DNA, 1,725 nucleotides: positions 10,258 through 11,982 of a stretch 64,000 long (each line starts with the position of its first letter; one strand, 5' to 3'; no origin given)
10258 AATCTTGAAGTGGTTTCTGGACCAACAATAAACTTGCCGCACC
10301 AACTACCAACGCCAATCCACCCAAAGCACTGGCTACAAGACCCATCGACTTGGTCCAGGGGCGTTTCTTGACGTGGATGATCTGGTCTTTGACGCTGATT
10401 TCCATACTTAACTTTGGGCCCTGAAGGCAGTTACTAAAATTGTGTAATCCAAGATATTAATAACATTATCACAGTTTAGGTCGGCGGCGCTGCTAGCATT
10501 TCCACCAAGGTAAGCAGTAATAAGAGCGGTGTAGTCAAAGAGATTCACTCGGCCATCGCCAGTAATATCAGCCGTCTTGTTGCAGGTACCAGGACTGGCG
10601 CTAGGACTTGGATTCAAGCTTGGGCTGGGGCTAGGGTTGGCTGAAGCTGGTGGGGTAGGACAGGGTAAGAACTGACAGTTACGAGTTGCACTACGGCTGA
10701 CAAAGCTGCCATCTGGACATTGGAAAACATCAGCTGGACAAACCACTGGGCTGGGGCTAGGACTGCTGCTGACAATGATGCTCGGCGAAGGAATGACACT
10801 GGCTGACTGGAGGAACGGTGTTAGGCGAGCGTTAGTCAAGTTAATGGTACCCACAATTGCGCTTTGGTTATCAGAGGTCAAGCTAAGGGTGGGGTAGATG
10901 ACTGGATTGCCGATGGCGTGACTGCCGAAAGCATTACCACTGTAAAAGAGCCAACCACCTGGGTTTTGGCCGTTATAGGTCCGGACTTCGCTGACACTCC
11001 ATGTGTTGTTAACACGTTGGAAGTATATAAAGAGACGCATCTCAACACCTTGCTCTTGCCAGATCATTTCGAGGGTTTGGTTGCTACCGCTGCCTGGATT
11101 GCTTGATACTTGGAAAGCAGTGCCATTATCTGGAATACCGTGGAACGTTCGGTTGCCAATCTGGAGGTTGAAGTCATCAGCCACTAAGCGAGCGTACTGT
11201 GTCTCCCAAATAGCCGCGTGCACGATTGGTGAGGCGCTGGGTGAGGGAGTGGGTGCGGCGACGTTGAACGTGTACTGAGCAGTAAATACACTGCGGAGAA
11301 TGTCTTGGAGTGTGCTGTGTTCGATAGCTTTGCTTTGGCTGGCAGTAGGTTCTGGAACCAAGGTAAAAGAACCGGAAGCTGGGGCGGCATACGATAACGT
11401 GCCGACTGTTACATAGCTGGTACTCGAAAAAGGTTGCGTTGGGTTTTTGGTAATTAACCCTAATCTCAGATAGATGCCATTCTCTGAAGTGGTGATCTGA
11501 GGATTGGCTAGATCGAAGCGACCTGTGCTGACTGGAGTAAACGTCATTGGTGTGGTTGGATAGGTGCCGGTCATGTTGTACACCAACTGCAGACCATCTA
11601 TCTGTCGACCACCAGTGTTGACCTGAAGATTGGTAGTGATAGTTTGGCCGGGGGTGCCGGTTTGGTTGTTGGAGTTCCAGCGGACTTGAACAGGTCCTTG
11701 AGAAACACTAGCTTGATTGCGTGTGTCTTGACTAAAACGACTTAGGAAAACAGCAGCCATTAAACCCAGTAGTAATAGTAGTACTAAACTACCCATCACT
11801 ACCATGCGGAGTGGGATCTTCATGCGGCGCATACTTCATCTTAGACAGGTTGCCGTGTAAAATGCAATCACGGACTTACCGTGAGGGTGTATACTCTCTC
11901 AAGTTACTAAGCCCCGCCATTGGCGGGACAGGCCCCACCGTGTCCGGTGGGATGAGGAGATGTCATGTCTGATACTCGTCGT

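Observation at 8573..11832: Adjacent dockerin-bearing secreted protein and membrane-anchored cohesin-like protein: a minimal cohesin-dockerin surface module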

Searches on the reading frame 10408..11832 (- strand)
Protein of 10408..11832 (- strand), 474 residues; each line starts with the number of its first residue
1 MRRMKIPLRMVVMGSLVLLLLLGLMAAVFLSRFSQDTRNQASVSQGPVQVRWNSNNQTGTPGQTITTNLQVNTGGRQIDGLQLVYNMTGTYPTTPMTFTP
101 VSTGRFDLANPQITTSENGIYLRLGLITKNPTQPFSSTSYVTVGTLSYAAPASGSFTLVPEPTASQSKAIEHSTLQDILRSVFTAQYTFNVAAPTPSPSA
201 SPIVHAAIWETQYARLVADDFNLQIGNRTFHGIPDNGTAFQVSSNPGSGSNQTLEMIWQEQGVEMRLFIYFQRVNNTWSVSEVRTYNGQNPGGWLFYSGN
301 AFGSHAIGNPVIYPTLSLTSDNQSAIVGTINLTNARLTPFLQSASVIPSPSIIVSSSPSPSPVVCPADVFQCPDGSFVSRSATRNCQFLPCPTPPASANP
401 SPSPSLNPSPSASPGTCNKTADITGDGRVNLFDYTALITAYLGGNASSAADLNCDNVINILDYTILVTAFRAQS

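Call 3: search_protein_families(library=pfam, proteins=[window:10408-11832:-], max_evalue=1)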
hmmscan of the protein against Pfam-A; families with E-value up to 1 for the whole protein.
window:10408-11832:- (474 aa): 1 family
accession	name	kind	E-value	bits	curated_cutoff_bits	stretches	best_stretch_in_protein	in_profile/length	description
PF00404.24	Dockerin_1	-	3.6e-06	27.5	22.9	1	421-466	2-52/57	Dockerin type I domain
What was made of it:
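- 10420..10590 (-): A: type I dockerin (aa 415-471; Pfam match aa 421-466), with Ca loops at 10531..10569 and 10444..10482. Pfam PF00404 at 27.5 bits, above the 22.9 cut-off (call 3).
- On Type I dockerin (Pfam PF00404): A aa 421-466 scores 27.5 bits against a cut-off of 22.9, E = 3.6e-6 (call 3).
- Checked: Pfam Dockerin_1 matches A at aa 421-466 with 27.5 bits (gathering cut-off 22.9, E = 3.6e-6) (call 3).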

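Call 4: search_protein_families(library=ncbifam, proteins=[window:10408-11832:-], max_evalue=1)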
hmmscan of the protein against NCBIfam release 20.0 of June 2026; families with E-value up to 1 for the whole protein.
window:10408-11832:- (474 aa): 1 family
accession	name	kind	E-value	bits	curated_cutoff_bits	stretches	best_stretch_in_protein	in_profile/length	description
NF041540.1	dockerin_GC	domain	7.8e-05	23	29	1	420-472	2-65/67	GC-type dockerin domain-anchored protein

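Call 7: find_homologous_proteins(query=window:10408-11832:-, max_evalue=0.001)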
Query window:10408-11832:- (474 aa): 2 proteins with E <= 0.001 among 8000 candidates.
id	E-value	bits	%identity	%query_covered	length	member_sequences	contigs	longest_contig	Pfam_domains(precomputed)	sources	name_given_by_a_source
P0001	0.0e+0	1055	100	100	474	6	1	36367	PF00404.25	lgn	-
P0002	3.8e-4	38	29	43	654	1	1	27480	-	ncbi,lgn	-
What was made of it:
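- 10408..11832 (-): Gene A: 474-aa dockerin-bearing modular surface protein (leader, cohesin-like domain, middle domain, 4-Cys module, dockerin). An identical protein is on record as P0001 (call 7).
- Tried and rejected: Word-index homologue search with full-length A found only A itself and P0002 (call 7).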

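Call 23: find_encoding_contigs(protein=P0002, flank=6000, max_places=2)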
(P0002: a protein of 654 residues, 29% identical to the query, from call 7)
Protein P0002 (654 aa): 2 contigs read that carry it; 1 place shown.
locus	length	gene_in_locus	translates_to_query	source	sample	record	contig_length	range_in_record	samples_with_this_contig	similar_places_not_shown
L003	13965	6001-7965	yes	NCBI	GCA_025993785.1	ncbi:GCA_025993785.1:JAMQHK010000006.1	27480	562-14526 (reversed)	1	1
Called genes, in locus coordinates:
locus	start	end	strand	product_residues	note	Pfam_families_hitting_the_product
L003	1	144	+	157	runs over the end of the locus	PF00903:Glyoxalase, PF13669:Glyoxalase_4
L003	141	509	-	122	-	-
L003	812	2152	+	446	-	-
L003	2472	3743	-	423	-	-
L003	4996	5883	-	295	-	PF00483:NTP_transferase, PF12804:NTP_transf_3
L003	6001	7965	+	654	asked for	-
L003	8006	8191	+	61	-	PF00584:SecE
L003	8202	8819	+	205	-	PF02357:NusG, PF00467:KOW (weak)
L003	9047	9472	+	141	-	PF03946:Ribosomal_L11_N, PF00298:Ribosomal_L11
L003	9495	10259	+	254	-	PF00687:Ribosomal_L1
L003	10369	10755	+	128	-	-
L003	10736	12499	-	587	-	PF07973:tRNA_SAD, PF00587:tRNA-synt_2b, PF03129:HGTP_anticodon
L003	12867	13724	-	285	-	-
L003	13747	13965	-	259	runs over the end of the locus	?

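Call 28: search_protein_representatives(protein=window:10408-11832:-)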
Query: 474 residues. Proteins with E-value up to 0.001 (for the whole library): 1764; up to 1e-10: 537; up to 1e-30: 7. The best 150 are listed.
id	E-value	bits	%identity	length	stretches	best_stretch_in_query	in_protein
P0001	0.0e+00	1055.3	100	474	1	1-474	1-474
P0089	6.7e-33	130.8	55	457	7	359-393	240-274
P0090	8.0e-33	130.6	38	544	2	17-364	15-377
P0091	1.8e-32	129.4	42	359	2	191-353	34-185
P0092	3.1e-31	125.4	31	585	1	12-299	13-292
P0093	4.4e-31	124.8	40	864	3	198-350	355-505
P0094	5.2e-31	124.6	34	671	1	12-367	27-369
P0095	6.6e-30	121.0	37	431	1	186-470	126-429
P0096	1.1e-29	120.2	43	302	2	192-330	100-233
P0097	1.4e-29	119.9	41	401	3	192-350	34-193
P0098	2.4e-29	119.1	30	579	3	17-362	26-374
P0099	3.6e-29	118.5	31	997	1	10-358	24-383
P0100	4.8e-29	118.1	34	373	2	182-338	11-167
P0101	6.8e-29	117.6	56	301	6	362-392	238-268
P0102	9.8e-29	117.1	44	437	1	190-366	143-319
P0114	5.2e-26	108.1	36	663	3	11-203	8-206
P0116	8.4e-26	107.4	36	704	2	9-203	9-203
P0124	7.8e-24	100.9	32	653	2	6-407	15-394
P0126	3.5e-23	98.8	33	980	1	15-343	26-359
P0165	8.6e-20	87.6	30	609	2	12-371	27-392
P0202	2.2e-18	83.0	29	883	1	18-312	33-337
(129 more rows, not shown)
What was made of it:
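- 10660..10740 (-): A: 4-Cys module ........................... (aa 365-391). It recurs, often in tandem, in other proteins (call 28).
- Tried and rejected: The exhaustive HMMER search was needed to find relatives (call 28).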

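Call 41: predict_structure(alignment_id=A2)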
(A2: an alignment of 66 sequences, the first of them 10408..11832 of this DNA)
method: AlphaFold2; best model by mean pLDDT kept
length: 474 residues; sequences in the alignment: 66
mean_pLDDT: 84.3   pTM: 0.44
mean pLDDT of the five models: 84.3, 83.5, 83.0, 82.8, 82.0
residues with pLDDT >= 90: 297; 70-90: 81; 50-70: 57; < 50: 39
segments of 3 or more residues with pLDDT < 50: 348-362, 393-414
pLDDT, mean of each block of 10 residues (from residue 1): 74 96 96 62 80 77 92 97 94 90 87 88 94 94 94 92 83 92 90 61 89 97 97 97 90 98 98 97 97 95 95 97 91 97 62 39 54 70 59 44 38 63 95 96 84 94 96 79
secondary structure, 60 per line:
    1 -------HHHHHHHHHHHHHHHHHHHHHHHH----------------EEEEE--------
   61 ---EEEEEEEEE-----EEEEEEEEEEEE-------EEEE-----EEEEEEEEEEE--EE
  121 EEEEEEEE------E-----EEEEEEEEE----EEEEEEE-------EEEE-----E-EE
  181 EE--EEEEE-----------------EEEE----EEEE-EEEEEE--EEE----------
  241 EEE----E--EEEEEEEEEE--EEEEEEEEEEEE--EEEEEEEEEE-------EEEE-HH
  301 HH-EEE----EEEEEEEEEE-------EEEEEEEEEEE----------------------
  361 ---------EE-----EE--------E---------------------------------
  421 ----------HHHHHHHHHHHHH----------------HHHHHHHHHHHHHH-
elements in order: H8-31 E48-52 E64-72 E78-89 E97-100 E106-116 E119-128 E141-149 E154-160 E168-171 E179-182 E185-189 E207-210 E215-218 E220-225 E228-230 E241-243 E251-260 E263-274 E277-286 E294-297 H299-302 E304-306 E311-320 E328-338 H431-443 H460-473
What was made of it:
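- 11743..11802 (-): A: N-terminal hydrophobic helix (aa 11-30), either a signal anchor or an unusually long signal peptide. AlphaFold2 predicts a helix at aa 8-31 (call 41).
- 11257..11700 (-): A: cohesin-like beta jelly-roll domain (aa ~45-192), paralogous to the one in B. AlphaFold2 pLDDT is about 77-97 over the domain (mostly near or above 90) (call 41).
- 10813..11220 (-): A: uncharacterised all-beta middle domain (aa ~205-340; motifs ADDF, SDPG, YTTLE, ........, RTYNG). pLDDT >90 (call 41).
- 10660..10740 (-): The model confidence is low here (call 41).
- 10420..10590 (-): AlphaFold2 predicts two helices, aa 431-443 and 460-473, at pLDDT ~95 (call 41).
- On Type I dockerin (Pfam PF00404): AlphaFold2 predicts helices at aa 431-443 and 460-473 with pLDDT ~95 (call 41).
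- Checked: AlphaFold2 gives two helices at pLDDT ~95 (call 41).
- Dockerin: Pfam hit above threshold (call 3), and the expected two-helix fold (call 41). The full-length A model has pTM 0.44, so it says nothing about the dockerin docking on A's own cohesin-like domain (call 41).
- Tried and rejected: The full-length A model (pTM 0.44) gives no usable inter-domain information (call 41).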

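Call 45: fold_search(model_id=the predicted structure, library=pdb)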
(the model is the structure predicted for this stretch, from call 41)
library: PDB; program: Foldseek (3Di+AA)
matches with E <= 10: 1784; with E <= 0.001: 63
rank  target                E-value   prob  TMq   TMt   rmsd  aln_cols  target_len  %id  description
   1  4fl4_C                1.2e-06  1.00  0.23  0.34  13.3       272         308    9  Scaffoldin conformation and dynamics revealed by a ternary complex from the Clostridium thermocellum cellulosome (released 2012-06-27)
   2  6kge_A                1.8e-06  1.00  0.24  0.72   3.7       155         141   12  Crystal structure of CaDoc0917(R16D)-CaCohA2 complex at pH 5.5 (released 2020-07-08)
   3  6kgf_C                3.6e-06  1.00  0.24  0.69   4.7       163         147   13  Crystal structure of CaDoc0917(R16D)-CaCohA2 complex at pH 8.2 (released 2020-07-08)
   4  6kgf_A                4.3e-06  1.00  0.23  0.68   4.5       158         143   14  Crystal structure of CaDoc0917(R16D)-CaCohA2 complex at pH 8.2 (released 2020-07-08)
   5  6kg8_MODEL_1_A        6.5e-06  1.00  0.23  0.63   5.4       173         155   13  Solution structure of CaCohA2 from Clostridium acetobutylicum (released 2020-07-08)
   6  6kgd_A                7.2e-06  1.00  0.25  0.72   5.1       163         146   12  Crystal structure of CaDoc0917(R49D)-CaCohA2 complex at pH 8.0 (released 2020-07-08)
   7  5n5p_C                7.2e-06  1.00  0.20  0.57   6.4       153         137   14  Crystal structure of Ruminococcus flavefaciens' type III complex containing the fifth cohesin from scaffoldin B and th (released 2018-02-28)
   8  5n5p_A                1.1e-05  1.00  0.20  0.57   6.4       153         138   14  Crystal structure of Ruminococcus flavefaciens' type III complex containing the fifth cohesin from scaffoldin B and th (released 2018-02-28)
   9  3kcp_A                1.1e-05  1.00  0.23  0.34  13.1       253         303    9  Crystal structure of interacting Clostridium thermocellum multimodular components (released 2010-02-09)
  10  6kgc_A                1.4e-05  1.00  0.22  0.67   4.5       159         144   12  Crystal structure of CaDoc0917(R49D)-CaCohA2 complex at pH 5.4 (released 2020-07-08)
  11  4dh2_A                1.4e-05  1.00  0.22  0.57   5.7       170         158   11  Crystal structure of Coh-OlpC(Cthe_0452)-Doc435(Cthe_0435) complex: A novel type I Cohesin-Dockerin complex from Clost (released 2012-11-28)
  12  4fl4_I                1.4e-05  1.00  0.23  0.34  13.1       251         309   11  Scaffoldin conformation and dynamics revealed by a ternary complex from the Clostridium thermocellum cellulosome (released 2012-06-27)
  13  4dh2_C                1.9e-05  1.00  0.21  0.56   5.4       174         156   12  Crystal structure of Coh-OlpC(Cthe_0452)-Doc435(Cthe_0435) complex: A novel type I Cohesin-Dockerin complex from Clost (released 2012-11-28)
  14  4fl4_L                1.9e-05  1.00  0.22  0.32  13.4       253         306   11  Scaffoldin conformation and dynamics revealed by a ternary complex from the Clostridium thermocellum cellulosome (released 2012-06-27)
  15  2w1n                  1.9e-05  1.00  0.22  0.40  12.4       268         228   10  cohesin and fibronectin type-III double module construct from the Clostridium perfringens glycoside hydrolase GH84C (released 2009-02-03)
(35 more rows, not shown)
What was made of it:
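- Foldseek agrees (call 45).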

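Call 67: search_protein_families(library=pfam, alignment_id=A5, max_evalue=0.01)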
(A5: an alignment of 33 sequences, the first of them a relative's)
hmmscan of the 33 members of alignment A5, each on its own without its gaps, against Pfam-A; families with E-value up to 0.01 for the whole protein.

A. member 1, P0090 (544 aa): 1 family
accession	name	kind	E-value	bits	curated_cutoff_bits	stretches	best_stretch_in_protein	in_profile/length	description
PF00404.24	Dockerin_1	-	1.6e-05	25.4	22.9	1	481-537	1-56/57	Dockerin type I domain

B. families by the number of members that match (of 33 scanned): 13 families
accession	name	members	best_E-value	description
PF00404.24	Dockerin_1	13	1e-15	Dockerin type I domain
PF00963.24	Cohesin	5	1.6e-11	Cohesin domain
PF07705.17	CARDB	3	0.00026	CARDB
PF17957.7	Big_7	2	1.8e-15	Bacterial Ig domain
PF00395.25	SLH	1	3.5e-19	S-layer homology domain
PF19077.6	Big_13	1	5.9e-06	Bacterial Ig-like domain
PF04234.18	CopC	1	9.7e-05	CopC domain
PF17717.6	DUF5562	1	0.00083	Family of unknown function (DUF5562)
PF13517.12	FG-GAP_3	1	0.0018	FG-GAP-like repeat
PF13202.12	EF-hand_5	1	0.0019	EF hand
PF05887.16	Trypan_PARP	1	0.0028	Procyclic acidic repetitive protein (PARP)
PF16492.10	Cadherin_C_2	1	0.007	Cadherin cytoplasmic C-terminal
PF22433.2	MtxA_IG-like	1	0.0071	Magnetotaxis protein MtxA, Immunoglobulin-like domain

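Call 69: search_protein_families(library=pfam, proteins=[P0092, P0094, P0098, P0099, P0114, P0116, P0124, P0126, P0165, P0202], max_evalue=0.01)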
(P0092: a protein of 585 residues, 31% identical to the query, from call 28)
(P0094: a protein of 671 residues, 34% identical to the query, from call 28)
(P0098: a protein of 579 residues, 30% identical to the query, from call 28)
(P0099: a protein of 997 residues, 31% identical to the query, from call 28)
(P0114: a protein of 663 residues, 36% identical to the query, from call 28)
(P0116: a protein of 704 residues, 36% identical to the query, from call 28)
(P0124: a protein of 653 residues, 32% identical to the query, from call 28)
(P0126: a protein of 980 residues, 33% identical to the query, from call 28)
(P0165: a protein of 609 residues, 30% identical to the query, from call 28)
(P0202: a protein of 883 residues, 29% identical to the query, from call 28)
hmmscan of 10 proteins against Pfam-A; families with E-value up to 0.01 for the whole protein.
P0092 (585 aa): 1 family
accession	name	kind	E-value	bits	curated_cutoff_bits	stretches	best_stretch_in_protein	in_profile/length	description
PF00404.24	Dockerin_1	-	0.0001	22.9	22.9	1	526-576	5-56/57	Dockerin type I domain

P0094 (671 aa): 1 family
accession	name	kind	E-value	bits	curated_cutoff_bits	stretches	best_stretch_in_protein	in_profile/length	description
PF07705.17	CARDB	-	0.0061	17.2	22.7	0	561-585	74-98/101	CARDB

P0098 (579 aa): 1 family
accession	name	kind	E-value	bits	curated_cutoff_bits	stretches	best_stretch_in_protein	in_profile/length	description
PF00404.24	Dockerin_1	-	3e-09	37.4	22.9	1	516-548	24-56/57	Dockerin type I domain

P0099 (997 aa): 0 families

P0114 (663 aa): 1 family
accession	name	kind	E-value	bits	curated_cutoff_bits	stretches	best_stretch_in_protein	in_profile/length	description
PF00404.24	Dockerin_1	-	6.9e-05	23.4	22.9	1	605-650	6-52/57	Dockerin type I domain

P0116 (704 aa): 2 families
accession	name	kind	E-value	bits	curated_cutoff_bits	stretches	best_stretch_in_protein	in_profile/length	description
PF00404.24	Dockerin_1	-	1.8e-07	31.7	22.9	1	650-696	1-52/57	Dockerin type I domain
PF13517.12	FG-GAP_3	-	0.0018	19.2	26.9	0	676-691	45-60/61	FG-GAP-like repeat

P0124 (653 aa): 1 family
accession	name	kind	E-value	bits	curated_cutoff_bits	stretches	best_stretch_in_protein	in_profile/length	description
PF00963.24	Cohesin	-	1.6e-11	45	24.1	2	67-185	11-137/139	Cohesin domain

P0126 (980 aa): 1 family
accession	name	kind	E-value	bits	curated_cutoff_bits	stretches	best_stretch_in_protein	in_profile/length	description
PF16492.10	Cadherin_C_2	-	0.007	17.5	31.5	0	753-797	18-63/85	Cadherin cytoplasmic C-terminal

P0165 (609 aa): 2 families
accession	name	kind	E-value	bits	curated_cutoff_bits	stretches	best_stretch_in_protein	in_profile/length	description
PF00963.24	Cohesin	-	2e-10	41.4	24.1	1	72-168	11-106/139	Cohesin domain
PF00404.24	Dockerin_1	-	3.6e-05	24.3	22.9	1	549-599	2-52/57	Dockerin type I domain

P0202 (883 aa): 1 family
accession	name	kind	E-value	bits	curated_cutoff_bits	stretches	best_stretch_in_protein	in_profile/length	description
PF07705.17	CARDB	-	0.00026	21.6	22.7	1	414-499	23-100/101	CARDB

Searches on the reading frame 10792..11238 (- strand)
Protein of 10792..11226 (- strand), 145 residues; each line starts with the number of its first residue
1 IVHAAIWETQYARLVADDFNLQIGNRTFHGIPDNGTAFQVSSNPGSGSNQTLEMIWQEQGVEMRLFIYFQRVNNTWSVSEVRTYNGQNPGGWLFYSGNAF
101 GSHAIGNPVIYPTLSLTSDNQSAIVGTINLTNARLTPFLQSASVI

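Call 32: find_homologous_proteins(query=window:10792-11226:-, max_evalue=0.001)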
Query seq(145 aa) (145 aa): 1 proteins with E <= 0.001 among 9 candidates.
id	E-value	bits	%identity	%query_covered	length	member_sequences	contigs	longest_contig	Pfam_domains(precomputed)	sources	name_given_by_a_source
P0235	9.8e-19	86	40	94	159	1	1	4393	-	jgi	jgi:hypothetical protein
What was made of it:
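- Tried and rejected: Searching with the middle domain alone found one hit (call 32).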

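Call 49: search_solved_structures(query=A4, max_evalue=10, show_alignments=1)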
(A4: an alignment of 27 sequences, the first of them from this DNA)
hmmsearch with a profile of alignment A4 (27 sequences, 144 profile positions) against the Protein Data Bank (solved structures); distinct sequences matched with E-value up to 10: 11.
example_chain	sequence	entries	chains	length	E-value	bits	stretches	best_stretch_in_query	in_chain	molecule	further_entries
3bvz_A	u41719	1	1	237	0.024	17.7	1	65-136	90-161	Enterotoxin type C-3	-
3bvm_A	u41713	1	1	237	0.036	17.2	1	65-136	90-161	Enterotoxin type C-3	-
2aq1_B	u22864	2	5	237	0.052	16.7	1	65-136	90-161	Enterotoxin type C-3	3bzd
2aq2_B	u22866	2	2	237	0.079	16.1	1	65-136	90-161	Enterotoxin type C-3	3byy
9q8m_B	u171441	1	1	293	0.27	14.4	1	74-131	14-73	Vacuolar protein sorting-associated protein 26A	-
7blo_J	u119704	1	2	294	0.27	14.4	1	74-131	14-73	Vacuolar protein sorting-associated protein 26A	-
5f0l_B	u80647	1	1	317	0.3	14.2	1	74-131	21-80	Vacuolar protein sorting-associated protein 26A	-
5f0m_B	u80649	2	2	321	0.31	14.2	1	74-131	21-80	Vacuolar protein sorting-associated protein 26A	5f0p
4p2a_A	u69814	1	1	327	0.32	14.1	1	74-131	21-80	Vacuolar protein sorting-associated protein 26A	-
6vac_B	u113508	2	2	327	0.32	14.1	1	74-131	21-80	Vacuolar protein sorting-associated protein 26A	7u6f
2fau_A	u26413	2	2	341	0.35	14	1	74-131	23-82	Vacuolar protein sorting 26 | Vacuolar protein sorting-associated protein 26A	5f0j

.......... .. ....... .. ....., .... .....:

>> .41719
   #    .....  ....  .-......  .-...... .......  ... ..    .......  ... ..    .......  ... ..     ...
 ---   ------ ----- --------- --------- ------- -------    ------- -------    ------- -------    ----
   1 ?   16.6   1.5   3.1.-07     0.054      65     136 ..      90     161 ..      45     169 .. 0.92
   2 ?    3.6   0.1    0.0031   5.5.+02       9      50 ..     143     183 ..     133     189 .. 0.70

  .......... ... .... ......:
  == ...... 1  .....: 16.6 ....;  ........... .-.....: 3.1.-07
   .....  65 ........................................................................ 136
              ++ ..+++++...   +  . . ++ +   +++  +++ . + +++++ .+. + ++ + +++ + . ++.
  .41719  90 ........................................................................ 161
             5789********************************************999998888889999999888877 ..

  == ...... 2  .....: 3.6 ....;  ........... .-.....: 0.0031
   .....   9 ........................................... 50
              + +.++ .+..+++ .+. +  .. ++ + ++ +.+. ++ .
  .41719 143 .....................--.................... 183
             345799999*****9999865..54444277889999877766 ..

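Call 50: search_protein_families(library=pfam, alignment_id=A4, max_evalue=1)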
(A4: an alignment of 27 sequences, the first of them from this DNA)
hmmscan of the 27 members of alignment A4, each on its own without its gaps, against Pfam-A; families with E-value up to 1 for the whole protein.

A. member 1, seq(149 aa): 0 families

B. families by the number of members that match (of 27 scanned): 10 families
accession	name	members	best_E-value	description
PF16022.11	DUF4783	2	0.088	Domain of unknown function (DUF4783)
PF16246.10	DUF4903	1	0.028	Domain of unknown function (DUF4903)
PF08142.18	AARP2CN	1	0.043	AARP2CN (NUC121) domain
PF17295.7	DUF5348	1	0.056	Domain of unknown function (DUF5348)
PF17555.7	TssN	1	0.071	Type VI secretion system, TssN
PF22764.1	E217_Gp32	1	0.085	Tail fiber protein gp32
PF16151.10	DUF4859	1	0.094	Domain of unknown function (DUF4859)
PF11990.13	DUF3487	1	0.11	Protein of unknown function (DUF3487)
PF17225.8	DUF5301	1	0.12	Domain of unknown function (DUF5300)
PF18338.7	BppL_N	1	0.14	Lower baseplate protein N-terminal domain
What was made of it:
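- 10813..11220 (-): No Pfam or PDB sequence match (calls 49, 50).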
